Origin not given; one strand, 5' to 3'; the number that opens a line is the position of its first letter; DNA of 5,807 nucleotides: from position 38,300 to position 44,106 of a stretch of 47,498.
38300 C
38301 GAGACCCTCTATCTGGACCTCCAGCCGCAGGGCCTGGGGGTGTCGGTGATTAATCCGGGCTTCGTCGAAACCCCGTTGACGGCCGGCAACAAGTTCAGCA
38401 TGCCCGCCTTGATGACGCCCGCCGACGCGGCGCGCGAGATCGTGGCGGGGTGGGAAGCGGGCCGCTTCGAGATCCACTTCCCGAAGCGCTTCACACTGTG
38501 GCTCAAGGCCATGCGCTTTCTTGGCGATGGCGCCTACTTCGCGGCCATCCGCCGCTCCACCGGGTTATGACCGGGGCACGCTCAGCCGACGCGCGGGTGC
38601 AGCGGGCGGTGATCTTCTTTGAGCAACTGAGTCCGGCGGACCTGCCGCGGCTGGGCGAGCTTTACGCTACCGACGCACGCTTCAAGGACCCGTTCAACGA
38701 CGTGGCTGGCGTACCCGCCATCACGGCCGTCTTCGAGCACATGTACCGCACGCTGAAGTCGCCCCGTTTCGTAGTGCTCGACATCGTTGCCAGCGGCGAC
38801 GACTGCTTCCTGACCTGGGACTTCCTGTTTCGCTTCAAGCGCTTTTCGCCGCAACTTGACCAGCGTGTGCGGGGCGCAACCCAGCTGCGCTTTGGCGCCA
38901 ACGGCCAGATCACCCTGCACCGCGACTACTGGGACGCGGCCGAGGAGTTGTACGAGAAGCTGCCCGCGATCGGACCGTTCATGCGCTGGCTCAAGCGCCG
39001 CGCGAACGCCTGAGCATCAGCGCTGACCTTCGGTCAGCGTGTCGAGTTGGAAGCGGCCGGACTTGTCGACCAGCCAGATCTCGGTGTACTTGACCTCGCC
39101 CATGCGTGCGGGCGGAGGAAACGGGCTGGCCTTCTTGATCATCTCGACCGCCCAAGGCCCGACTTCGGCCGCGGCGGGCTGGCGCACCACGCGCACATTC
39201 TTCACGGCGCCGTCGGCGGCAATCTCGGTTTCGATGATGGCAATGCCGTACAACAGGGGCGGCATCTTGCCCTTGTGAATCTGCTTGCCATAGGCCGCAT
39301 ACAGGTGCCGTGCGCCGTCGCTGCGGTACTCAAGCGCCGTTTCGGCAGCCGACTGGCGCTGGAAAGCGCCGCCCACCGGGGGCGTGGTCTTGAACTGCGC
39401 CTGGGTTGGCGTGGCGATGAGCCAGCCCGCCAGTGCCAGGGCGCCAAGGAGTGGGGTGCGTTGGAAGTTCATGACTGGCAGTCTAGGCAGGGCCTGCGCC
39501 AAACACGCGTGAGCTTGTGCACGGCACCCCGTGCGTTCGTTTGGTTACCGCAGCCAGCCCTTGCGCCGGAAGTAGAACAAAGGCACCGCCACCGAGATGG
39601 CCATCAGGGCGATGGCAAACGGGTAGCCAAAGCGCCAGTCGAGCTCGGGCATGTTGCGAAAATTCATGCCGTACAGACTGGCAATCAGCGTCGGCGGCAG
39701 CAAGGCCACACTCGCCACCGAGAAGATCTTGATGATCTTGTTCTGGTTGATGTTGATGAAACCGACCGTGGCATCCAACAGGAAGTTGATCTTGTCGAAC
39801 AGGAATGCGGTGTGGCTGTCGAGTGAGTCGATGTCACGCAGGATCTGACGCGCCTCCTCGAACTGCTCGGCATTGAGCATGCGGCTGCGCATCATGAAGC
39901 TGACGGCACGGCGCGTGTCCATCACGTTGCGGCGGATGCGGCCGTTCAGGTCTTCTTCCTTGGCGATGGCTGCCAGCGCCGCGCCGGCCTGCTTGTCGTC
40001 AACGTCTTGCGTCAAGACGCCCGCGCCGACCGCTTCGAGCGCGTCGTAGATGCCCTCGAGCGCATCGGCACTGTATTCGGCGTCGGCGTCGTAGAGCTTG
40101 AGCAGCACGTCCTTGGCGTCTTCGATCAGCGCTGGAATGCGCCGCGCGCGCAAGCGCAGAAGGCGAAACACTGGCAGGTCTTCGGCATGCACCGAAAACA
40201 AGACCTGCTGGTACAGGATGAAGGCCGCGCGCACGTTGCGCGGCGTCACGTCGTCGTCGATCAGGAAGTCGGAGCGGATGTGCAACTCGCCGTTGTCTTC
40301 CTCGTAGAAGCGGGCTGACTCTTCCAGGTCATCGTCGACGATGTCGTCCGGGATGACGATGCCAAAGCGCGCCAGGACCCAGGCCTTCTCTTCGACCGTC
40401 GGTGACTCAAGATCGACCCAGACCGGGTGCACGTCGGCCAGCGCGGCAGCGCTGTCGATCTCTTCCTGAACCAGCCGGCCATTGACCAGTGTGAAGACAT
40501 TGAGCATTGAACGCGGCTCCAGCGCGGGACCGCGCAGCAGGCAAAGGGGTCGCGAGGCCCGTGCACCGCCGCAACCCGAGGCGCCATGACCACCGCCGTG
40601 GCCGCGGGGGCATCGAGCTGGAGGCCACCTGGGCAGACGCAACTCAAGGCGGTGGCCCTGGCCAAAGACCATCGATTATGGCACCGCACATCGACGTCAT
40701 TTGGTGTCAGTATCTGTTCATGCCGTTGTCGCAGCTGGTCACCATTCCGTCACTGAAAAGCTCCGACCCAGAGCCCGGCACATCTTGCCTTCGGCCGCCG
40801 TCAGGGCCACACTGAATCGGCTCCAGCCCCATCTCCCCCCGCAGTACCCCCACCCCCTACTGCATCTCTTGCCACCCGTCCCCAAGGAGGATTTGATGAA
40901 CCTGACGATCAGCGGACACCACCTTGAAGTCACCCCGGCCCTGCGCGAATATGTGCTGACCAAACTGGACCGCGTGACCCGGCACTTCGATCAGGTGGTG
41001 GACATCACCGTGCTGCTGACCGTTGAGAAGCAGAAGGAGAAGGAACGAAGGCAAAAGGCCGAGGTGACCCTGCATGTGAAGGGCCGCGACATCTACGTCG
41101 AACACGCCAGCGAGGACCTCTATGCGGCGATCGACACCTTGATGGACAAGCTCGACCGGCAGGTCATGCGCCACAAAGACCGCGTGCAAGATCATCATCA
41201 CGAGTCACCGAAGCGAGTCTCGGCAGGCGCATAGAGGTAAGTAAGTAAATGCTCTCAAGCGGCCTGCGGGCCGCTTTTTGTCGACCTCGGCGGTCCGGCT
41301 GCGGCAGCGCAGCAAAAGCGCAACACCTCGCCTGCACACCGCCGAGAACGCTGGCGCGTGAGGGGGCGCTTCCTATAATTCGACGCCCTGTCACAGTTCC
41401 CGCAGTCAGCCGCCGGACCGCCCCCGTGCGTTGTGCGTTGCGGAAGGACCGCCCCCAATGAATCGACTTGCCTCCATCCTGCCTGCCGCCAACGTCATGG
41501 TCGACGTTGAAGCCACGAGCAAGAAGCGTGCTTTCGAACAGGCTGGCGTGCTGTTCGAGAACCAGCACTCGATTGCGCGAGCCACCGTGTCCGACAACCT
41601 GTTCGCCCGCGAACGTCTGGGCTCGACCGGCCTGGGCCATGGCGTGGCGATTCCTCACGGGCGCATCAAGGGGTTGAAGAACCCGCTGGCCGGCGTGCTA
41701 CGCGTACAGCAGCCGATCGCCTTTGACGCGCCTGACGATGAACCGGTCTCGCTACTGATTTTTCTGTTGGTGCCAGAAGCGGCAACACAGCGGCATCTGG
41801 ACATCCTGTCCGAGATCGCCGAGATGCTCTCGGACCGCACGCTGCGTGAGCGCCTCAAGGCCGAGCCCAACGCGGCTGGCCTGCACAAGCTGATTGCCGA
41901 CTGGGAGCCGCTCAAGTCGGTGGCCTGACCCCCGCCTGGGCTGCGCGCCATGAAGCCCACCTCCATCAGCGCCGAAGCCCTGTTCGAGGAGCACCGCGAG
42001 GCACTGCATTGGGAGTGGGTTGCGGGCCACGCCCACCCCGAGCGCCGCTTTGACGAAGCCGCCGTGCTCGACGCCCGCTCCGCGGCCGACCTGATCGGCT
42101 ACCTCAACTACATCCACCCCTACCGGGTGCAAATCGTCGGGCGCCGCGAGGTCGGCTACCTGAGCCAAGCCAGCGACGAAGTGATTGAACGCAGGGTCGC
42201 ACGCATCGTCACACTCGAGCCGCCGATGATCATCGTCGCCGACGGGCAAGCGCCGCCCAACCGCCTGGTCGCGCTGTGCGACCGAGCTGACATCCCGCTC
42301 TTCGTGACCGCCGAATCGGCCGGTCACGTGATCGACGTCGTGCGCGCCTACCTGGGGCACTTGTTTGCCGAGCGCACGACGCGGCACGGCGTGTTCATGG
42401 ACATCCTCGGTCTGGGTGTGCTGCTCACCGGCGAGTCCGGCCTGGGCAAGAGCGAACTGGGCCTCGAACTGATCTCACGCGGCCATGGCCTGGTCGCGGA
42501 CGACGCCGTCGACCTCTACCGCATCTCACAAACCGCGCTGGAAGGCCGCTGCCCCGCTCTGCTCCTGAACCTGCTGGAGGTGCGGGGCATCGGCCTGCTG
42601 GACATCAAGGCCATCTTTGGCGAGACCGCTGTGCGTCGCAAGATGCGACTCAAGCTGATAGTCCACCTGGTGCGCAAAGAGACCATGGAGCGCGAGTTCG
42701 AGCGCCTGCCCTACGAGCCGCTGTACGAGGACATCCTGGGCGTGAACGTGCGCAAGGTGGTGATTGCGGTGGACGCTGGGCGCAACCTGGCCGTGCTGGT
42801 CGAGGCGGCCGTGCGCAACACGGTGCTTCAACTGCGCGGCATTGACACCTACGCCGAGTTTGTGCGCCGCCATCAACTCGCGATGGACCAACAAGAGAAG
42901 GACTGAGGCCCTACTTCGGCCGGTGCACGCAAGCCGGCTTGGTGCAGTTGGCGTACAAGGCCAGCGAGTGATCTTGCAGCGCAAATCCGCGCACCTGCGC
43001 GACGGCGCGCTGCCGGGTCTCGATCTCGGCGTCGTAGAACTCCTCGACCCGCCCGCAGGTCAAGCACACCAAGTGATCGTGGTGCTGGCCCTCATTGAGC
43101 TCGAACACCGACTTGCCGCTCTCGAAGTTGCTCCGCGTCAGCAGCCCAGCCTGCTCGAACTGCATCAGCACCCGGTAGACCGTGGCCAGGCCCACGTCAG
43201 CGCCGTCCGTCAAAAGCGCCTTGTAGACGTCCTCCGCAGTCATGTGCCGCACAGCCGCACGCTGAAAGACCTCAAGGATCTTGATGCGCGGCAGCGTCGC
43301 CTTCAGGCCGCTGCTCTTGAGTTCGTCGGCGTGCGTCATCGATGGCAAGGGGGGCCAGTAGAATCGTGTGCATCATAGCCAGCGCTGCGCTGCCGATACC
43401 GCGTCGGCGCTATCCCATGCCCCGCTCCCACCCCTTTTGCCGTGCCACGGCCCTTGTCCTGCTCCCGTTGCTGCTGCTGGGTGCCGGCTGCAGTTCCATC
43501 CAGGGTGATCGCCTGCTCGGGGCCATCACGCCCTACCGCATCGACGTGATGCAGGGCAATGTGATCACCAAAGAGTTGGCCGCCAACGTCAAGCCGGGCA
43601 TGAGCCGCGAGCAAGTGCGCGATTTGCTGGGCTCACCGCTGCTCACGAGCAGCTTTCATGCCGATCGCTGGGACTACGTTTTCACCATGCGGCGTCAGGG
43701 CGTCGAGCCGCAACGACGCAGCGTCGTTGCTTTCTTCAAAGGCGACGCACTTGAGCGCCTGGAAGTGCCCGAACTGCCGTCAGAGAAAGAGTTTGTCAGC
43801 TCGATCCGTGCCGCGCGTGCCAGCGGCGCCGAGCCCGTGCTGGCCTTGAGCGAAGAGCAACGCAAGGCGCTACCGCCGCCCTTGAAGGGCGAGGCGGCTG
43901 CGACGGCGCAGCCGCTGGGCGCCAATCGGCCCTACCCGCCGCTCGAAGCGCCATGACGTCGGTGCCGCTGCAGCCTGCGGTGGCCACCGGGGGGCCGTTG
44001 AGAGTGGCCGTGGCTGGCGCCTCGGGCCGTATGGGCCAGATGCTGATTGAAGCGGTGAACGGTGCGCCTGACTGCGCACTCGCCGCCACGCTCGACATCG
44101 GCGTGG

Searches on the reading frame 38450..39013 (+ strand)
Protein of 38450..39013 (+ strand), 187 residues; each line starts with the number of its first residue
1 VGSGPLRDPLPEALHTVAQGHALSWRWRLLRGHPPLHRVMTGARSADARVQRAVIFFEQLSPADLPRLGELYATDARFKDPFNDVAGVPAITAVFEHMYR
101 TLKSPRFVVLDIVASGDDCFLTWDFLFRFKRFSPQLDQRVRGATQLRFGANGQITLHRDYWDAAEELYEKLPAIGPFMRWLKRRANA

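Call 3: search_protein_families(library=pfam, proteins=[window:38450-39013:+], max_evalue=0.01)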
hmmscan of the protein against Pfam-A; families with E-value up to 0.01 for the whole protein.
window:38450-39013:+ (187 aa): 3 families
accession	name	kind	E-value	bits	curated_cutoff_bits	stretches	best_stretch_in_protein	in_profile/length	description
PF12680.13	SnoaL_2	-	4.5e-15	56.5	27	1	56-157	4-102/102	SnoaL-like domain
PF07366.18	SnoaL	-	0.00072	19.8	28.4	1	56-164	6-120/126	SnoaL-like polyketide cyclase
PF10184.16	DUF2358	-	0.0016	19.1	24.3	1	70-157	22-113/113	Uncharacterized conserved protein (DUF2358)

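Call 8: search_protein_families(library=ncbifam, proteins=[window:38450-39013:+], max_evalue=0.001)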
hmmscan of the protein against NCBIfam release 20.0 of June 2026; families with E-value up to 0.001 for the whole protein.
window:38450-39013:+ (187 aa): 0 families

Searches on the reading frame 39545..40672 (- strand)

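Call 7: search_protein_families(library=pfam, proteins=[window:39545-40672:-], max_evalue=0.001)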
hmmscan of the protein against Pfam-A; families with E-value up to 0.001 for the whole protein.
window:39545-40672:- (375 aa): 1 family
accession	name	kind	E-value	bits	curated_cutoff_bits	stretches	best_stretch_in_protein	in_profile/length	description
PF01544.23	CorA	-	7.9e-52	176.8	27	1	84-370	5-292/292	CorA-like Mg2+ transporter protein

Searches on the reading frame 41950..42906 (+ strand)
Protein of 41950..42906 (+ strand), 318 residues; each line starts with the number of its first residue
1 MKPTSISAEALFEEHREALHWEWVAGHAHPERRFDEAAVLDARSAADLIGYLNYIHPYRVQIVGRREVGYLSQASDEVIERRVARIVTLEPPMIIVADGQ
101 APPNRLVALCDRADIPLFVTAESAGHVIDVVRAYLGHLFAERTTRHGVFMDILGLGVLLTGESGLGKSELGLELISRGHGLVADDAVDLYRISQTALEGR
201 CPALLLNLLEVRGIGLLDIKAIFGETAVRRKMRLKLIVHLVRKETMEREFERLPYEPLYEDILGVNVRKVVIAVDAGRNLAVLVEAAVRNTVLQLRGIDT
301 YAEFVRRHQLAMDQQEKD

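Call 7: search_protein_families(library=pfam, proteins=[window:41950-42906:+], max_evalue=0.001)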
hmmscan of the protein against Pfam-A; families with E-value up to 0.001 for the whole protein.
window:41950-42906:+ (318 aa): 2 families
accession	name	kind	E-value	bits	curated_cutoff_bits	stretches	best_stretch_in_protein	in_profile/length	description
PF07475.17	Hpr_kinase_C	-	1e-61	207.9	33.3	1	139-307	3-170/171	HPr Serine kinase C-terminal domain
PF02603.21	Hpr_kinase_N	-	3e-23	82.6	24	1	7-135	2-125/125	HPr Serine kinase N terminus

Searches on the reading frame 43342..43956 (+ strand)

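Call 7: search_protein_families(library=pfam, proteins=[window:43342-43956:+], max_evalue=0.001)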
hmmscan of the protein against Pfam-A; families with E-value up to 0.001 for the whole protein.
window:43342-43956:+ (204 aa): 1 family
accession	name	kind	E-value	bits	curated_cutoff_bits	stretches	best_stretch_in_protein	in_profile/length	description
PF04355.18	BamE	-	2.7e-23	82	23.2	1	72-139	1-68/71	Outer membrane protein assembly factor BamE domain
